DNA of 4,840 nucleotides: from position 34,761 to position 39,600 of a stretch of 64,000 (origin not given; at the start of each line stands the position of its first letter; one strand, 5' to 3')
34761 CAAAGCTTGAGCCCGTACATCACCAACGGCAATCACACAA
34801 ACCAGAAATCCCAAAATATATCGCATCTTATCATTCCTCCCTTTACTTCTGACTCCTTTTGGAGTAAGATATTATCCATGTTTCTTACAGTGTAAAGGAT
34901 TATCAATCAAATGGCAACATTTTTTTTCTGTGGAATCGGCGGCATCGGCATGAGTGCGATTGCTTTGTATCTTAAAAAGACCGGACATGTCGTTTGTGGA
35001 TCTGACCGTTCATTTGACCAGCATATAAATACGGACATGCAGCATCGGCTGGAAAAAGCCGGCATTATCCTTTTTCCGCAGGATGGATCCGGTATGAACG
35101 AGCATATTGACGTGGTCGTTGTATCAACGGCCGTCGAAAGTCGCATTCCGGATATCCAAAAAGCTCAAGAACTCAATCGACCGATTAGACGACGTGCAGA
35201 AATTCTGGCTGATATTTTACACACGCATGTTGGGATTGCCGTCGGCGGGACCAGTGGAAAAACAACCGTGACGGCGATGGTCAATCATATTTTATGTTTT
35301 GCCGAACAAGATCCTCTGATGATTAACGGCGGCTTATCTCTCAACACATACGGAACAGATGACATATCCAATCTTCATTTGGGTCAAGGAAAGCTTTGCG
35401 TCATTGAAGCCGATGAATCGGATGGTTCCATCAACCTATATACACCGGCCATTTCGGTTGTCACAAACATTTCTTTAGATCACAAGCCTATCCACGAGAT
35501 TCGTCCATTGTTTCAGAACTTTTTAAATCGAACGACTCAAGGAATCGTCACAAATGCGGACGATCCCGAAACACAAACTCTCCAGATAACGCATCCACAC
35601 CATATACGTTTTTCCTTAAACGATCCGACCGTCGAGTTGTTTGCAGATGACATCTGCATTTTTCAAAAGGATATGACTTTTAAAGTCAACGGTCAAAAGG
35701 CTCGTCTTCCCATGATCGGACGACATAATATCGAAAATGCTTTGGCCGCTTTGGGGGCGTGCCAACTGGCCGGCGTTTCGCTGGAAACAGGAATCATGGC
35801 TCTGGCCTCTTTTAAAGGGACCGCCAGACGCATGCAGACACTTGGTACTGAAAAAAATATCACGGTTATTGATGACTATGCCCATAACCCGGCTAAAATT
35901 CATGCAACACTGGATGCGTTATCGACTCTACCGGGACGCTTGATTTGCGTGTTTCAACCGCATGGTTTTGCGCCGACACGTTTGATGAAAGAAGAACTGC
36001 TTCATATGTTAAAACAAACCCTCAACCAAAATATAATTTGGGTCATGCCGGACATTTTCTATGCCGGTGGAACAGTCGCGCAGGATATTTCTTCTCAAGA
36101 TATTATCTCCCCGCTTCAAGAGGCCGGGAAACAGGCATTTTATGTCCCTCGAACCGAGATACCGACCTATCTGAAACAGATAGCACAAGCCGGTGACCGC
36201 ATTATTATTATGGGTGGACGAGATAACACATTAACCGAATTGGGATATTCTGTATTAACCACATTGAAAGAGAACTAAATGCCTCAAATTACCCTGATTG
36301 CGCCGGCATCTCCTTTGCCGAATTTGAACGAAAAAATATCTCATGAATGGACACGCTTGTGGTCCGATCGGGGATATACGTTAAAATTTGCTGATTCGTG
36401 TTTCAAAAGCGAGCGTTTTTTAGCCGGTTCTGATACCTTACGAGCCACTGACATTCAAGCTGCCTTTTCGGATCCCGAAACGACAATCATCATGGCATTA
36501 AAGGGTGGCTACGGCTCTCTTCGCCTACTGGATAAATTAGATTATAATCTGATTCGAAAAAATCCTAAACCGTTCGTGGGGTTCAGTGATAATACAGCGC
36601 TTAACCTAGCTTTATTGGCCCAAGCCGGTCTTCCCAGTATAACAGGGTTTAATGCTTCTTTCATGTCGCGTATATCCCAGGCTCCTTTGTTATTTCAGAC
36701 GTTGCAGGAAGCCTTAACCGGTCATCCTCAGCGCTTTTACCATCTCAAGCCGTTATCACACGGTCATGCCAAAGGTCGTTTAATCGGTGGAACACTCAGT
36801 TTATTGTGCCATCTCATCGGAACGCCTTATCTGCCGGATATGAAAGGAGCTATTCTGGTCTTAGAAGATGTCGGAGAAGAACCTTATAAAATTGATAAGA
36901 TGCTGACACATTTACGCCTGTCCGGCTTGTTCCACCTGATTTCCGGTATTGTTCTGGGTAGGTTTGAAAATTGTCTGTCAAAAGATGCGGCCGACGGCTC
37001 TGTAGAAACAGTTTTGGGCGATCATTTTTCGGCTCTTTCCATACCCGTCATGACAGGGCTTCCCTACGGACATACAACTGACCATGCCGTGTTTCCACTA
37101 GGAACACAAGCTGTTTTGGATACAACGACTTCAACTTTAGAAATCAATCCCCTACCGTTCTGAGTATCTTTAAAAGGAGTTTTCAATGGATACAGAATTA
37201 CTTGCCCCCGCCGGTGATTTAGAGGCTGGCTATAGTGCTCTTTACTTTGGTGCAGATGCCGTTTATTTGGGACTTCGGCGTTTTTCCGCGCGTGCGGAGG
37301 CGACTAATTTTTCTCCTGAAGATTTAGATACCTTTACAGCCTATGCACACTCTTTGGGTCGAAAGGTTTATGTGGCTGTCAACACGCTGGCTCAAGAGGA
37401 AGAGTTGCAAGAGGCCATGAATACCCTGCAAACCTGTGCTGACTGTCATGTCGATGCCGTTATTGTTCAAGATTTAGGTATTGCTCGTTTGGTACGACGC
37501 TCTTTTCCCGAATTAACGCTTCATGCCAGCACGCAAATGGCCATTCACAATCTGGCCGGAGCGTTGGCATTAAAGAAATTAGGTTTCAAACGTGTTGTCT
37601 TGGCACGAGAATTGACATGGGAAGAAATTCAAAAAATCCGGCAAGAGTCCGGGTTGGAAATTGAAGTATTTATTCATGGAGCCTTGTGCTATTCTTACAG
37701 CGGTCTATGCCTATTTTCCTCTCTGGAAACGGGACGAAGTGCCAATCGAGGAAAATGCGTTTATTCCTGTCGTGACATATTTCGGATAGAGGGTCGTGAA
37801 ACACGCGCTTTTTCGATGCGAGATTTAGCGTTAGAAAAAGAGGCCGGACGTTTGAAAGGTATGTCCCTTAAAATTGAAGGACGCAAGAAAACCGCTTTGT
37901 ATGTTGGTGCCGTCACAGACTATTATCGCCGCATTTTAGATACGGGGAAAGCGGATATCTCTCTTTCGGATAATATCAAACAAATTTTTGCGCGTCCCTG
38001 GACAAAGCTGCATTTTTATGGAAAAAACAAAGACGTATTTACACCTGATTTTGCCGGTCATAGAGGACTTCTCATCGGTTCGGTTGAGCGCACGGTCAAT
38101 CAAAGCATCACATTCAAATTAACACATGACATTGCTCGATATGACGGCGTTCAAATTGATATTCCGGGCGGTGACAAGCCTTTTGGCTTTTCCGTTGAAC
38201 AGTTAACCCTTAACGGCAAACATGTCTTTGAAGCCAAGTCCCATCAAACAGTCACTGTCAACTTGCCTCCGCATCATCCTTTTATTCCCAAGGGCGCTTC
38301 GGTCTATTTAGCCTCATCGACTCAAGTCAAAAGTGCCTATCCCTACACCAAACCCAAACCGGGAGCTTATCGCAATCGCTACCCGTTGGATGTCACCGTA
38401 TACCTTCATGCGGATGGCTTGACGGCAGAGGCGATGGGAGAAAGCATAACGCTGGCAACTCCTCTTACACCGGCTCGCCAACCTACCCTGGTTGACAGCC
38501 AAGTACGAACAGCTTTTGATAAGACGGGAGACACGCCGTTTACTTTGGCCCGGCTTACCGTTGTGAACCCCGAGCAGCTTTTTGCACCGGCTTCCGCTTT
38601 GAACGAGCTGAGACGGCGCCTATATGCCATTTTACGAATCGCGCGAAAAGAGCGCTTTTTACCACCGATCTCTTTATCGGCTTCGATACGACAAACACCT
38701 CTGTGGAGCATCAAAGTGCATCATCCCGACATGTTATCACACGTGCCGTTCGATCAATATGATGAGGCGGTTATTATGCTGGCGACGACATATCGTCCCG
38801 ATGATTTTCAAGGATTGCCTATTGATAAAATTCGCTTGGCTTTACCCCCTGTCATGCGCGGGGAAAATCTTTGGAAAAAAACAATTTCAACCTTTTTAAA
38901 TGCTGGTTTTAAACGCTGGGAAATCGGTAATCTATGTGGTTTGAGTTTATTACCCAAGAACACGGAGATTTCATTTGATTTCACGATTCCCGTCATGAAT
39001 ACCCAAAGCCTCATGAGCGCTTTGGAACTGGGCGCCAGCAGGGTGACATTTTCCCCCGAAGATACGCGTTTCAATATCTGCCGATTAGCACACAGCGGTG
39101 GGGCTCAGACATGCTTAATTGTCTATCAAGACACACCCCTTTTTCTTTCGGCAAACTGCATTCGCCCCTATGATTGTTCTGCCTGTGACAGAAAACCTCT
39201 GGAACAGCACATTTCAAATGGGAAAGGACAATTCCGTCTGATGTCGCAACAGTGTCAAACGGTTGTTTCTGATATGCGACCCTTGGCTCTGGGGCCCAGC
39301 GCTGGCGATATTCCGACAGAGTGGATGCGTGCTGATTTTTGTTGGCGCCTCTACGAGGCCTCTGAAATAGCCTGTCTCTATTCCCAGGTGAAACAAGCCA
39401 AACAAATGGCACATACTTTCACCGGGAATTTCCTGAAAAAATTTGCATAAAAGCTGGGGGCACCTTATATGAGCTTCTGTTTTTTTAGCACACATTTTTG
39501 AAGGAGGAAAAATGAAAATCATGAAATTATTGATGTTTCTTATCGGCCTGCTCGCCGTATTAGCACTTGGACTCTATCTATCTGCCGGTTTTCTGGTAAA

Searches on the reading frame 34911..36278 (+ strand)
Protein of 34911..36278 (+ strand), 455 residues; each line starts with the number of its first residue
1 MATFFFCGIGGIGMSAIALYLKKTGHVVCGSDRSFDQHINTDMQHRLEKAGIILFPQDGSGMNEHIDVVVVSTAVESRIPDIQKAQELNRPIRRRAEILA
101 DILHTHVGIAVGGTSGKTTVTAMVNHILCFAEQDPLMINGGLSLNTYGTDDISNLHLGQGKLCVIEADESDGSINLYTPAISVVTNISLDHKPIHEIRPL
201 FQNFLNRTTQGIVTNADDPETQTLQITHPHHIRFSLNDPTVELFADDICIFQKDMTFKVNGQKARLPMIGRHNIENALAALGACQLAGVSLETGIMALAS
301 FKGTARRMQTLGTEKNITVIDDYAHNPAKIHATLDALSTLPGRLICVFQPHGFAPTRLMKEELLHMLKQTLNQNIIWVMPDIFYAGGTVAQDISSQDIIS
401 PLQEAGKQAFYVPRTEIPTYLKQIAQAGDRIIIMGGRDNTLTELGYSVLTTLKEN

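Call 7: search_protein_families(library=pfam, proteins=[window:34911-36278:+], max_evalue=0.01)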
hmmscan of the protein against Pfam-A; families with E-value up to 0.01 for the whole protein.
window:34911-36278:+ (455 aa): 3 families
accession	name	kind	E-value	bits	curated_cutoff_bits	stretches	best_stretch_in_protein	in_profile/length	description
PF08245.18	Mur_ligase_M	-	5.5e-17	62.8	24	1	111-283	1-199/200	Mur ligase middle domain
PF02875.26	Mur_ligase_C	-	7.7e-17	62.8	28.4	1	306-435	1-125/127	Mur ligase, glutamate ligase domain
PF01225.30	Mur_ligase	-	1.4e-15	57.8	21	1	6-104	4-92/95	Mur ligase family, catalytic domain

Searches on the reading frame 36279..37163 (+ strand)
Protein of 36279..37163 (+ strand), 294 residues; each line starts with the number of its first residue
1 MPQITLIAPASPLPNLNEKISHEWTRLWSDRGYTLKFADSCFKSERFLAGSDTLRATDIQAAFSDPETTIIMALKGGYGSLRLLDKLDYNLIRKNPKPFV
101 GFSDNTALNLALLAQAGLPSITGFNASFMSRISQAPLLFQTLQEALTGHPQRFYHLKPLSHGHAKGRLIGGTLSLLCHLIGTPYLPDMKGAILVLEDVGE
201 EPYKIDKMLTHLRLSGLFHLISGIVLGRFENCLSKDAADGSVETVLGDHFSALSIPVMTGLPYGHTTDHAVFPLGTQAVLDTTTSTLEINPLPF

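Call 7: search_protein_families(library=pfam, proteins=[window:36279-37163:+], max_evalue=0.01)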
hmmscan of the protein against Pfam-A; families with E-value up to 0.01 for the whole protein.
window:36279-37163:+ (294 aa): 2 families
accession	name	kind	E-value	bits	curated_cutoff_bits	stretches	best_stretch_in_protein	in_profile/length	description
PF17676.7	Peptidase_S66C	-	9.7e-38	129.9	23.7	1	165-280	1-120/120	LD-carboxypeptidase C-terminal domain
PF02016.21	Peptidase_S66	-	9.1e-33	113.4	25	1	4-123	1-121/121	LD-carboxypeptidase N-terminal domain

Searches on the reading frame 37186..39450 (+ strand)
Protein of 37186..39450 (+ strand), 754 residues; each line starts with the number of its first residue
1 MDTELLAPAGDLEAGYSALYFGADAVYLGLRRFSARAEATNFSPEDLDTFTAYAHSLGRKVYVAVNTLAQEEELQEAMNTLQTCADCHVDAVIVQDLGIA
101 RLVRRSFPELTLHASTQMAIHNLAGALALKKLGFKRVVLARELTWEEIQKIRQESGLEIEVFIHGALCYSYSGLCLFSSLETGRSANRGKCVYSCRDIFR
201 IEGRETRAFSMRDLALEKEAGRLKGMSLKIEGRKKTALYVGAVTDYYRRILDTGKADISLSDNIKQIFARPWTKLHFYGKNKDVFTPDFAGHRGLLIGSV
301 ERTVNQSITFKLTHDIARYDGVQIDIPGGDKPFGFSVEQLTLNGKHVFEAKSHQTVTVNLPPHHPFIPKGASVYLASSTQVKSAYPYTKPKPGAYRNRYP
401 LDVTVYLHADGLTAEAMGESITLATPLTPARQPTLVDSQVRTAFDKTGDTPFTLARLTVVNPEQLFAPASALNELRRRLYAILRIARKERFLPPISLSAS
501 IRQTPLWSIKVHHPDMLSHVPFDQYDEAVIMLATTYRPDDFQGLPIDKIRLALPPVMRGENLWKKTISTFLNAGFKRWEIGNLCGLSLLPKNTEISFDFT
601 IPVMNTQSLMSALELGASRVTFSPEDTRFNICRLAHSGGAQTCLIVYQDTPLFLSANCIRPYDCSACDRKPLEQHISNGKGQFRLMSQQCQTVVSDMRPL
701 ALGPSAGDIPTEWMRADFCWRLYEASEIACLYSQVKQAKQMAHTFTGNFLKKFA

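Call 7: search_protein_families(library=pfam, proteins=[window:37186-39450:+], max_evalue=0.01)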
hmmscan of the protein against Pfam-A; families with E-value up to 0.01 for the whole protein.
window:37186-39450:+ (754 aa): 2 families
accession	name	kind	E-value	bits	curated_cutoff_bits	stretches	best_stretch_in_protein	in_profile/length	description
PF01136.24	Peptidase_U32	-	4.4e-62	209.8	22.4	1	75-282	2-232/233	Peptidase family U32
PF12392.13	DUF3656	-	1.7e-14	54.9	22.1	1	394-485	20-106/109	Collagenase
